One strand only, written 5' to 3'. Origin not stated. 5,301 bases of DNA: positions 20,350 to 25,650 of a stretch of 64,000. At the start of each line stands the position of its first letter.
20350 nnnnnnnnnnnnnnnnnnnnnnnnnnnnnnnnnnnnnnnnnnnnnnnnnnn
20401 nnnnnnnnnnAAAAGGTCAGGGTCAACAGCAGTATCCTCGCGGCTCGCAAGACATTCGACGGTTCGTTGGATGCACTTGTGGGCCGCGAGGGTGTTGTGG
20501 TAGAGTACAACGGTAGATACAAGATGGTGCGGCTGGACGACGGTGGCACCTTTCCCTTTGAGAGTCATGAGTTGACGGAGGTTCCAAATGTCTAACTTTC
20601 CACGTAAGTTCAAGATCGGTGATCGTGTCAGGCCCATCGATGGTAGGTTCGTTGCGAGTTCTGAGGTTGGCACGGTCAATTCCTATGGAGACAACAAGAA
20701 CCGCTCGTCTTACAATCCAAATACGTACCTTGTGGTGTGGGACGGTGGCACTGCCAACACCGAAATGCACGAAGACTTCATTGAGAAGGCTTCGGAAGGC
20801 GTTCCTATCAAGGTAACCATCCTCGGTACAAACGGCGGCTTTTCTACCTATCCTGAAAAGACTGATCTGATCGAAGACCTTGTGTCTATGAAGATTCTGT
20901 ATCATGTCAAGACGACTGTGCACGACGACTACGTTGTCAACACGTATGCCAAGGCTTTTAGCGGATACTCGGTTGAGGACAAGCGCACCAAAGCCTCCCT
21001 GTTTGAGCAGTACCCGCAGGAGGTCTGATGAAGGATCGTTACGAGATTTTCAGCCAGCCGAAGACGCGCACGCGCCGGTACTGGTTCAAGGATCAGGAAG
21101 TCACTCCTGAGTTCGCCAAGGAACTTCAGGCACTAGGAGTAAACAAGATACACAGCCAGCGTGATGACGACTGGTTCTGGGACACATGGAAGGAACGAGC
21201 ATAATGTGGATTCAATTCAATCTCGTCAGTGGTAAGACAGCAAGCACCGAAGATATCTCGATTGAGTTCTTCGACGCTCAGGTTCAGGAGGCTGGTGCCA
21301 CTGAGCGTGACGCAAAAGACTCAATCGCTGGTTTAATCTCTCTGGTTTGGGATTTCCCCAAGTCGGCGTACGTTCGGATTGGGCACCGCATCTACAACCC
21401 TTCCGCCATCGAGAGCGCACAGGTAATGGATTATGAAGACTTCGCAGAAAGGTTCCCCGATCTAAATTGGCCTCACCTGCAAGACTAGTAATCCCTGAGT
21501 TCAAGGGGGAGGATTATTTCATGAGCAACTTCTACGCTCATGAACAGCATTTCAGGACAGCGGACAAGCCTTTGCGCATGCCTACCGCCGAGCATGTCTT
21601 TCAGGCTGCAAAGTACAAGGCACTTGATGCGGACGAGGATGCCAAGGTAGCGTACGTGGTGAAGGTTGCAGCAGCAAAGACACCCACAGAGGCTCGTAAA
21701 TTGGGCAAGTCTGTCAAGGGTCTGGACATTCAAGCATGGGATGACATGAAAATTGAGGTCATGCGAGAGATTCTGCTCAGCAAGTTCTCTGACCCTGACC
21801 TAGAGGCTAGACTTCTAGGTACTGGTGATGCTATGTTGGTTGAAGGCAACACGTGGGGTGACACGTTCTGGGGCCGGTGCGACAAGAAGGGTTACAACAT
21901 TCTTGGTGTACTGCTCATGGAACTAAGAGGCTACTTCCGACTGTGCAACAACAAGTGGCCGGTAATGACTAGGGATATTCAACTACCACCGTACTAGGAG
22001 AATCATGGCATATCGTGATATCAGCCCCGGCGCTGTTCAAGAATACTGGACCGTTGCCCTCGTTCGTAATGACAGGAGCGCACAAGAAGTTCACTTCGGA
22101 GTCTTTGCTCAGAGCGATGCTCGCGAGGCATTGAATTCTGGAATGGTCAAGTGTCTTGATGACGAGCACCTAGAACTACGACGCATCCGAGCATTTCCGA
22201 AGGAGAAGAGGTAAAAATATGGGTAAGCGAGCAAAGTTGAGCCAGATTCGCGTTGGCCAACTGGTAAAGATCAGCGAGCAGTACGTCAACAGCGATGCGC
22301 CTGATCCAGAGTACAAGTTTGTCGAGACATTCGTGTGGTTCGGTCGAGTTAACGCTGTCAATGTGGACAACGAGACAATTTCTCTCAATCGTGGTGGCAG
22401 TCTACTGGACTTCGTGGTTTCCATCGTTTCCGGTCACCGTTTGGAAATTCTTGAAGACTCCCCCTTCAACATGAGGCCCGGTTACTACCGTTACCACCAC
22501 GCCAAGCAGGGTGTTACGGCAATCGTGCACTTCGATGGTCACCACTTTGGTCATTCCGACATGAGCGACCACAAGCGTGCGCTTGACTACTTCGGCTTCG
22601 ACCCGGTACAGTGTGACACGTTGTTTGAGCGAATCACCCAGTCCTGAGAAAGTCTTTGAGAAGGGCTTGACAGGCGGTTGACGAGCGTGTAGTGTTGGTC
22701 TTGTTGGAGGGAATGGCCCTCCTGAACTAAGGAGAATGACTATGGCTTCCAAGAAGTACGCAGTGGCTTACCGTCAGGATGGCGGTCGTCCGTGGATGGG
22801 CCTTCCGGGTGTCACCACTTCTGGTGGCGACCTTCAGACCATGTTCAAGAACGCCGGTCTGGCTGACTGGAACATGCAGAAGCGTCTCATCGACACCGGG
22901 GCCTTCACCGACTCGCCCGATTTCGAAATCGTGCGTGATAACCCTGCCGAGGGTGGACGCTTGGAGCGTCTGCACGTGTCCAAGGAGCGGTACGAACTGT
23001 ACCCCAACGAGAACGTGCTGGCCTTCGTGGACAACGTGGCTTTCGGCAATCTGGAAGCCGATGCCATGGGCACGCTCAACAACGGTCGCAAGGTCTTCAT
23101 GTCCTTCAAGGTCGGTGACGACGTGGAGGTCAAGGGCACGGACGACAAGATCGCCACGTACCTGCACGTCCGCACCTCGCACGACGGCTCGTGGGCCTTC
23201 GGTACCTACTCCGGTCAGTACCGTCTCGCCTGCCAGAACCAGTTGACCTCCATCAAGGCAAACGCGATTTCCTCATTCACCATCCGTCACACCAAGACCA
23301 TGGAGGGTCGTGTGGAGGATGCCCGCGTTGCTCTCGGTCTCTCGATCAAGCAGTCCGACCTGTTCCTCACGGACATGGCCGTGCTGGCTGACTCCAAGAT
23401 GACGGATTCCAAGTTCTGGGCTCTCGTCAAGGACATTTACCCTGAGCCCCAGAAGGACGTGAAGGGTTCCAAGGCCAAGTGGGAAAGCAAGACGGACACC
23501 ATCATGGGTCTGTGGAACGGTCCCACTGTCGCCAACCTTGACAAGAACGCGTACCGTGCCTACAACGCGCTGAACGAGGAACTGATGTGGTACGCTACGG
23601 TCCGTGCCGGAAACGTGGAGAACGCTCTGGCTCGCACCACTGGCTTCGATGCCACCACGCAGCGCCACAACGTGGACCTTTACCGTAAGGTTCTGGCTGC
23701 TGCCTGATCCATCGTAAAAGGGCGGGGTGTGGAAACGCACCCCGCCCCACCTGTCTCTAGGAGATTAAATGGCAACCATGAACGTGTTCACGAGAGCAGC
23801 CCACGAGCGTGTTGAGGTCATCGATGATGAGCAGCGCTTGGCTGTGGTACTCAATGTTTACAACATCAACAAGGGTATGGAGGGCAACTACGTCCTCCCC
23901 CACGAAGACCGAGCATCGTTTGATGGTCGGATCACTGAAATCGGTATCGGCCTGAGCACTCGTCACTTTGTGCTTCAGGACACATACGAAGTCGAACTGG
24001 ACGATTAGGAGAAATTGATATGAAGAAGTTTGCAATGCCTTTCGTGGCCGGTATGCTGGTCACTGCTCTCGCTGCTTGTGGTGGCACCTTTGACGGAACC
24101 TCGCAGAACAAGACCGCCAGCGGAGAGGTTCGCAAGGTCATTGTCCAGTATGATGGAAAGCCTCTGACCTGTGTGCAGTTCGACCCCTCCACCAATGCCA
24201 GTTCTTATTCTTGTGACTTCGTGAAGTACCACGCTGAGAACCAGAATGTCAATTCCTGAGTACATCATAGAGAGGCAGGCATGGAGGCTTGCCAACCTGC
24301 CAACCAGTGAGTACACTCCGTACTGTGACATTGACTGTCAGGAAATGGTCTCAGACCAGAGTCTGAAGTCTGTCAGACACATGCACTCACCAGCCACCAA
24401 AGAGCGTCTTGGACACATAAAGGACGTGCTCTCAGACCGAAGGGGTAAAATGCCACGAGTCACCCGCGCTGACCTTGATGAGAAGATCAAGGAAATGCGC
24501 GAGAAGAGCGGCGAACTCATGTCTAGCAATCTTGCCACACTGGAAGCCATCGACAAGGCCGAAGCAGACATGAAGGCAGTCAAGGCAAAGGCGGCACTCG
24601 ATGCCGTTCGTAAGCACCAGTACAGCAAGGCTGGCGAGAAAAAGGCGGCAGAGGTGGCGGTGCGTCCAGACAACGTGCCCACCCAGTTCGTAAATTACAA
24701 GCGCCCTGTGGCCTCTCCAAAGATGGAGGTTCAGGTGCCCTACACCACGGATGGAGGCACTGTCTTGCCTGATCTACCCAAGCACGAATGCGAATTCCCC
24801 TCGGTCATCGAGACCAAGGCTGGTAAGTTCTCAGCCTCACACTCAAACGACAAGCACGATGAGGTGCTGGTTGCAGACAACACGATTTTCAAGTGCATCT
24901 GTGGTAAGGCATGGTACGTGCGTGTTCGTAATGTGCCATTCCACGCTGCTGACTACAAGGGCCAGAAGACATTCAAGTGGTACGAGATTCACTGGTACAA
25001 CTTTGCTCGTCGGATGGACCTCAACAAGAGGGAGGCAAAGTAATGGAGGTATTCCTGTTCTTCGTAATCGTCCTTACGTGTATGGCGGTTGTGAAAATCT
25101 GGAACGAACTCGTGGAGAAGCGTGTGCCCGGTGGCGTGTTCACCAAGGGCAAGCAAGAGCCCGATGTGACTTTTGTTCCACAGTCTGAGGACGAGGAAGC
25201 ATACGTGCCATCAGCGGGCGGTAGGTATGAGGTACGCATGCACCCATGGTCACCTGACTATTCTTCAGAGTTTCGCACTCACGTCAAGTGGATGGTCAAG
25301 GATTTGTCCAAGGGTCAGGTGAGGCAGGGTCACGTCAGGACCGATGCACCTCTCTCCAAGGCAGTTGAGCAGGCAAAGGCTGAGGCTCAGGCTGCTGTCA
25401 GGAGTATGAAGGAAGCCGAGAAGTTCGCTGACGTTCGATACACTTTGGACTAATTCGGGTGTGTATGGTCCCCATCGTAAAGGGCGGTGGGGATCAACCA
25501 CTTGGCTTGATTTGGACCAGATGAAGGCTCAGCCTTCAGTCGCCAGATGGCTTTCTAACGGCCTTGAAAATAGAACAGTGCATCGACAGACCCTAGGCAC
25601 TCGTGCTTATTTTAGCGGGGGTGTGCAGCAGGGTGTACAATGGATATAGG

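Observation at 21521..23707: NADAR and DUF932 genes close together in a GC-rich island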

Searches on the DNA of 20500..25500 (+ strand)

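Call 5: search_dna_similar(query=window:20500-25500:+, collection=phages, mode=near, max_rows=25)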
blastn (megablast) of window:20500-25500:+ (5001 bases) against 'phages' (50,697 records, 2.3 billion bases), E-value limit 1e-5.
No match.
